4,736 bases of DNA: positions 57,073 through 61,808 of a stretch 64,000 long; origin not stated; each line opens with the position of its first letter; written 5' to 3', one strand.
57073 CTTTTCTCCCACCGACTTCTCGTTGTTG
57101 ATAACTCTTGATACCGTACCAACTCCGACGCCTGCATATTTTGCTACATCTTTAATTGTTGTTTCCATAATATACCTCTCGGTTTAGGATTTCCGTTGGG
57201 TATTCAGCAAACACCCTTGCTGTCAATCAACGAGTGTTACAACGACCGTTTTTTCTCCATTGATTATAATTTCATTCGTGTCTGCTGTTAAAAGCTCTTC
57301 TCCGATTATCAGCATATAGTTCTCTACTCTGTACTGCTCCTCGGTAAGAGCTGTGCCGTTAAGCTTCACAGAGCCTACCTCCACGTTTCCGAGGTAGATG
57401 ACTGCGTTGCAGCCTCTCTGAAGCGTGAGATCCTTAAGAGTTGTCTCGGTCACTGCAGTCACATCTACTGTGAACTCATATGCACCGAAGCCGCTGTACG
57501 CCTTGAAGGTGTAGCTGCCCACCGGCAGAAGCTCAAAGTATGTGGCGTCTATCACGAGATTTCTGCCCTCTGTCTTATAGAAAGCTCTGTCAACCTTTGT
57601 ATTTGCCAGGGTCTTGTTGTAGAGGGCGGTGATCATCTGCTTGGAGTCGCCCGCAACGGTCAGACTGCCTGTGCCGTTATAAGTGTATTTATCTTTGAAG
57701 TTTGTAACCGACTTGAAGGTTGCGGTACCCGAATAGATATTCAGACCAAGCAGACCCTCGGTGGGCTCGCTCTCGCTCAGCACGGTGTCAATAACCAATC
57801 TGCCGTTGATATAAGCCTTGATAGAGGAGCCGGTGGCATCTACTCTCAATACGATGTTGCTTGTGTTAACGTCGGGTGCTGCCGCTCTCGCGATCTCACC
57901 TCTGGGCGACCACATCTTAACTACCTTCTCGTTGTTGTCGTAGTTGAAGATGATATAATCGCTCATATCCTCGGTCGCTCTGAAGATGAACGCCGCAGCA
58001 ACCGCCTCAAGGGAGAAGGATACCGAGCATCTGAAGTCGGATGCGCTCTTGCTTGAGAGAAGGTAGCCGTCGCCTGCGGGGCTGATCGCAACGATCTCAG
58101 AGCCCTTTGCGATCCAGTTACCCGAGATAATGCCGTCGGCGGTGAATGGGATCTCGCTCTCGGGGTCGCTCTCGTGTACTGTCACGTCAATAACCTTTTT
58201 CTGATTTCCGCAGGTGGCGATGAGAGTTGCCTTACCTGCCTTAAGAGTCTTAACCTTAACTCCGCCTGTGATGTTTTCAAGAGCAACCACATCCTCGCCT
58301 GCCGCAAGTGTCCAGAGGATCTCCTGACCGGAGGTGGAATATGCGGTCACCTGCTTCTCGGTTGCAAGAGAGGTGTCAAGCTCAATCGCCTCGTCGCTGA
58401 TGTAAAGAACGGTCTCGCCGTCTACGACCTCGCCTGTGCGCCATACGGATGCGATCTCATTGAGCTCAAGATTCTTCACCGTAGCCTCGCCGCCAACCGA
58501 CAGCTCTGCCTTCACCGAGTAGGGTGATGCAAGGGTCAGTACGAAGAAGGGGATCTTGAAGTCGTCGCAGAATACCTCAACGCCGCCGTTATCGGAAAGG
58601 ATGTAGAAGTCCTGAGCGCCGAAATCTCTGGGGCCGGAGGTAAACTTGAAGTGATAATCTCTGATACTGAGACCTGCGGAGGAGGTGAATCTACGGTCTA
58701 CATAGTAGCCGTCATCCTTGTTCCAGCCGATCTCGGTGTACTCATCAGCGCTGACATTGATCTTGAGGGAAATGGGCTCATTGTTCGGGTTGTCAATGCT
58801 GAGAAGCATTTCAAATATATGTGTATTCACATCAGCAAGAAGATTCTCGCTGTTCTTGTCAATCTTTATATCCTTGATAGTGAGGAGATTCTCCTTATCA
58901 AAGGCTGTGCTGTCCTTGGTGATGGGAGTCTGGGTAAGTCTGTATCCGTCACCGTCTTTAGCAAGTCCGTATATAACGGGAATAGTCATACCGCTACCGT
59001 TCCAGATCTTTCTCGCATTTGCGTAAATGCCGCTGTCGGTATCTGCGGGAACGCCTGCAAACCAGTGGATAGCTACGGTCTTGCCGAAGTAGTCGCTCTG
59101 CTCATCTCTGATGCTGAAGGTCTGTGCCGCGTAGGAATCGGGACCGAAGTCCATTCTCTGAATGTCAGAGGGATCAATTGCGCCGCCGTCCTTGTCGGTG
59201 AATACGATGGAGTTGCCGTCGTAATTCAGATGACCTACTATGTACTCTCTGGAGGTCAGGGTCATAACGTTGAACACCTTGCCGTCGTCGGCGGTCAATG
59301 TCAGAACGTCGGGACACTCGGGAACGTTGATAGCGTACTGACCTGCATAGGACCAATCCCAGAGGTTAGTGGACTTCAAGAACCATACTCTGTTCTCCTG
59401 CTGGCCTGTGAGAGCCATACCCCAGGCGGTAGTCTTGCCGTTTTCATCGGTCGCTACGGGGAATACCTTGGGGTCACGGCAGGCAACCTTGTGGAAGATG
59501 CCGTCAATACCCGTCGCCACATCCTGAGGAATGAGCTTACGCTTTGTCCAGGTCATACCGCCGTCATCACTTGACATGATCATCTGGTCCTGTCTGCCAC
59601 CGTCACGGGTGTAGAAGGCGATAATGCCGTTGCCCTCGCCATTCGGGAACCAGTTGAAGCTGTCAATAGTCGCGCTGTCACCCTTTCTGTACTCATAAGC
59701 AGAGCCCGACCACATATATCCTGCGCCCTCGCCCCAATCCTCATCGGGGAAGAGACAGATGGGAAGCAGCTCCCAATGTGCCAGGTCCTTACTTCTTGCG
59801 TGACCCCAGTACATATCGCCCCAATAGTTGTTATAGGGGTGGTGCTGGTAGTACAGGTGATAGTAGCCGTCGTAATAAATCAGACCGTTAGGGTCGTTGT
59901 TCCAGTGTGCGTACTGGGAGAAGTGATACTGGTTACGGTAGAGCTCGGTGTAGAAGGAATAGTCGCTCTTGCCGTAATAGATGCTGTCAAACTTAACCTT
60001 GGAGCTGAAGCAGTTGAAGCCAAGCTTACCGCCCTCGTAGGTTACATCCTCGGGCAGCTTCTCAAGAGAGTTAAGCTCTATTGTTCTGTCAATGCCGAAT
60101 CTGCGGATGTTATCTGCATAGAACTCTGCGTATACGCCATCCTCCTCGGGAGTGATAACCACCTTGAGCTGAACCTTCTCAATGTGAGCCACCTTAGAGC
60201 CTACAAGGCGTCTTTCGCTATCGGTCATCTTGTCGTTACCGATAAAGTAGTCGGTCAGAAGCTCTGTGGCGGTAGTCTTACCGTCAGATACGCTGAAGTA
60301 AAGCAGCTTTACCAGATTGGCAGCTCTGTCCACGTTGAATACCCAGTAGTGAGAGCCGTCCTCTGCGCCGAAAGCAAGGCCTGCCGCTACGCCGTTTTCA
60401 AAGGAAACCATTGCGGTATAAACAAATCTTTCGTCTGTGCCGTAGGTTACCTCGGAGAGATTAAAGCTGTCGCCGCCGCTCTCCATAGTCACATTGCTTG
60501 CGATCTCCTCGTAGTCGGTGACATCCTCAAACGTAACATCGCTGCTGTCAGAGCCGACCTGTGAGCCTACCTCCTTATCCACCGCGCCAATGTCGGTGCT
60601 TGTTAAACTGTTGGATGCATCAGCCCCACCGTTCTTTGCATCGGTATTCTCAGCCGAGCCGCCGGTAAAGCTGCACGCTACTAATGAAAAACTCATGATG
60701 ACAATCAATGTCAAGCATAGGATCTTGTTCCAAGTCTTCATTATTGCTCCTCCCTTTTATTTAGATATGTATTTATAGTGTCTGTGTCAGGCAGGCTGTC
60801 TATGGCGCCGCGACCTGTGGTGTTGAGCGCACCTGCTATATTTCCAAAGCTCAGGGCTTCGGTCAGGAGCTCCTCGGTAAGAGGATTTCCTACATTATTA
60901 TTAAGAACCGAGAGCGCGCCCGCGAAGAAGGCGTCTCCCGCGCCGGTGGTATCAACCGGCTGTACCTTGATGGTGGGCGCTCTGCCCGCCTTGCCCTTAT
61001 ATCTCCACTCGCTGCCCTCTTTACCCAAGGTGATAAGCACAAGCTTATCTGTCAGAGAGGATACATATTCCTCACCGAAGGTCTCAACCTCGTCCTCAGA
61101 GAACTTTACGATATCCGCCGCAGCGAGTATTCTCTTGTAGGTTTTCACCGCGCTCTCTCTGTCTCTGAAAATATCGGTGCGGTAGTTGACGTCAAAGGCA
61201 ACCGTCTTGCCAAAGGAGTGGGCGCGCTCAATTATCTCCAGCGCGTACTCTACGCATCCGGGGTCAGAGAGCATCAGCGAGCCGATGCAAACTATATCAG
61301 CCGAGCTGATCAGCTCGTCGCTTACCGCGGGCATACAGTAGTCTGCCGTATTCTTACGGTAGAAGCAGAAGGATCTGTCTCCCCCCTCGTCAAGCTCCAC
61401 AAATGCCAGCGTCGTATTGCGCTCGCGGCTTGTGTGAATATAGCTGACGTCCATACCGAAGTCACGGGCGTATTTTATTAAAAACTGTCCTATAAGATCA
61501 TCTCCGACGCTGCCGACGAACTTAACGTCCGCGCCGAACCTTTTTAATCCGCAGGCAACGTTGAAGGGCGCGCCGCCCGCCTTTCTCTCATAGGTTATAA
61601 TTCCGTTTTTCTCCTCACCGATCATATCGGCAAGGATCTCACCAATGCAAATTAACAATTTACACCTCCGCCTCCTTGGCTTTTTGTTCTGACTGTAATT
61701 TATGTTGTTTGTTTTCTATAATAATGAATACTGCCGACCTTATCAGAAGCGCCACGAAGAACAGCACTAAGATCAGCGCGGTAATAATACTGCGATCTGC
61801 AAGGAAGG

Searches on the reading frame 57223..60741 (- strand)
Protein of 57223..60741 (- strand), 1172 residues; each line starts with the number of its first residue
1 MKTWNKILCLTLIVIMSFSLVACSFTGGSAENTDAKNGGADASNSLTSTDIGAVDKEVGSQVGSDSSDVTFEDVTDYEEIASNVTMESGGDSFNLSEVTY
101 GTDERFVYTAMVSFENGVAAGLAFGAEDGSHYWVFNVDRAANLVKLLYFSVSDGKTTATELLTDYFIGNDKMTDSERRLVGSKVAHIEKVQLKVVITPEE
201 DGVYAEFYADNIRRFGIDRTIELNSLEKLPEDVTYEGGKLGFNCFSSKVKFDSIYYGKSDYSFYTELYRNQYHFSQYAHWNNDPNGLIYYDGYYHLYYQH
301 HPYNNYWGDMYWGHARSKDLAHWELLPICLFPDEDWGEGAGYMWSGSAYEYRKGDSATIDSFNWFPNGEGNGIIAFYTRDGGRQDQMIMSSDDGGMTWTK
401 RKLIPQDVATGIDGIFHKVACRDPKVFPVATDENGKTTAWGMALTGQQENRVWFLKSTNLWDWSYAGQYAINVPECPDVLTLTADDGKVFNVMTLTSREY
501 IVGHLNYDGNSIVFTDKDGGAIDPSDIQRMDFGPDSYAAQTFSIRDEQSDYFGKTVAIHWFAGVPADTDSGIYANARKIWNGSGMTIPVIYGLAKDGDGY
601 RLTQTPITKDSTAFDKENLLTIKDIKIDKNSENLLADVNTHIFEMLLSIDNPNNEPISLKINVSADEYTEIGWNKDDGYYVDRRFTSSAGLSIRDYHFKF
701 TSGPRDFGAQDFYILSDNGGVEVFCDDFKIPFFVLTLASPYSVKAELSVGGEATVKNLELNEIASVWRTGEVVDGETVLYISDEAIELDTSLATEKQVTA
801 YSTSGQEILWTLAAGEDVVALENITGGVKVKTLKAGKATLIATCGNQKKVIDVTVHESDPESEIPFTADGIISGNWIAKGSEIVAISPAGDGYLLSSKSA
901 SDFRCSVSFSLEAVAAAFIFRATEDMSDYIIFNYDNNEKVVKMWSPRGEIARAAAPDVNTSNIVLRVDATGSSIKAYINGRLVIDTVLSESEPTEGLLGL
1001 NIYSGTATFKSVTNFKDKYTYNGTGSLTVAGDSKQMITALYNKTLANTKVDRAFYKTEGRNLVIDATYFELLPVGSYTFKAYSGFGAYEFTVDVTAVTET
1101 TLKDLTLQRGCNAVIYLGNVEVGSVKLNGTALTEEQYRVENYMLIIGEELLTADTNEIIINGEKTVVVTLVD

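Call 19: search_protein_families(library=pfam, proteins=[window:57223-60741:-], max_evalue=0.001)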
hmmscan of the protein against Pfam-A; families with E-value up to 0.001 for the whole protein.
window:57223-60741:- (1172 aa): 2 families
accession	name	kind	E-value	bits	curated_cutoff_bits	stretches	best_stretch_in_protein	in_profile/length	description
PF00251.26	Glyco_hydro_32N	-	9.3e-49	167.1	22.1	1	273-604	1-305/307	Glycosyl hydrolases family 32 N-terminal domain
PF06439.18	3keto-disac_hyd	-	4.7e-05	23.9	26.8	1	873-1012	34-184/187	3-keto-disaccharide hydrolase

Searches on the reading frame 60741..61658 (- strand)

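Call 19: search_protein_families(library=pfam, proteins=[window:60741-61658:-], max_evalue=0.001)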
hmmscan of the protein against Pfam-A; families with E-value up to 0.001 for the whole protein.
window:60741-61658:- (305 aa): 1 family
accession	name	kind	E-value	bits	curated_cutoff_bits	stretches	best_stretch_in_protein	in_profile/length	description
PF00294.29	PfkB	-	2.9e-54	184.9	25.8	1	2-291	4-301/302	pfkB family carbohydrate kinase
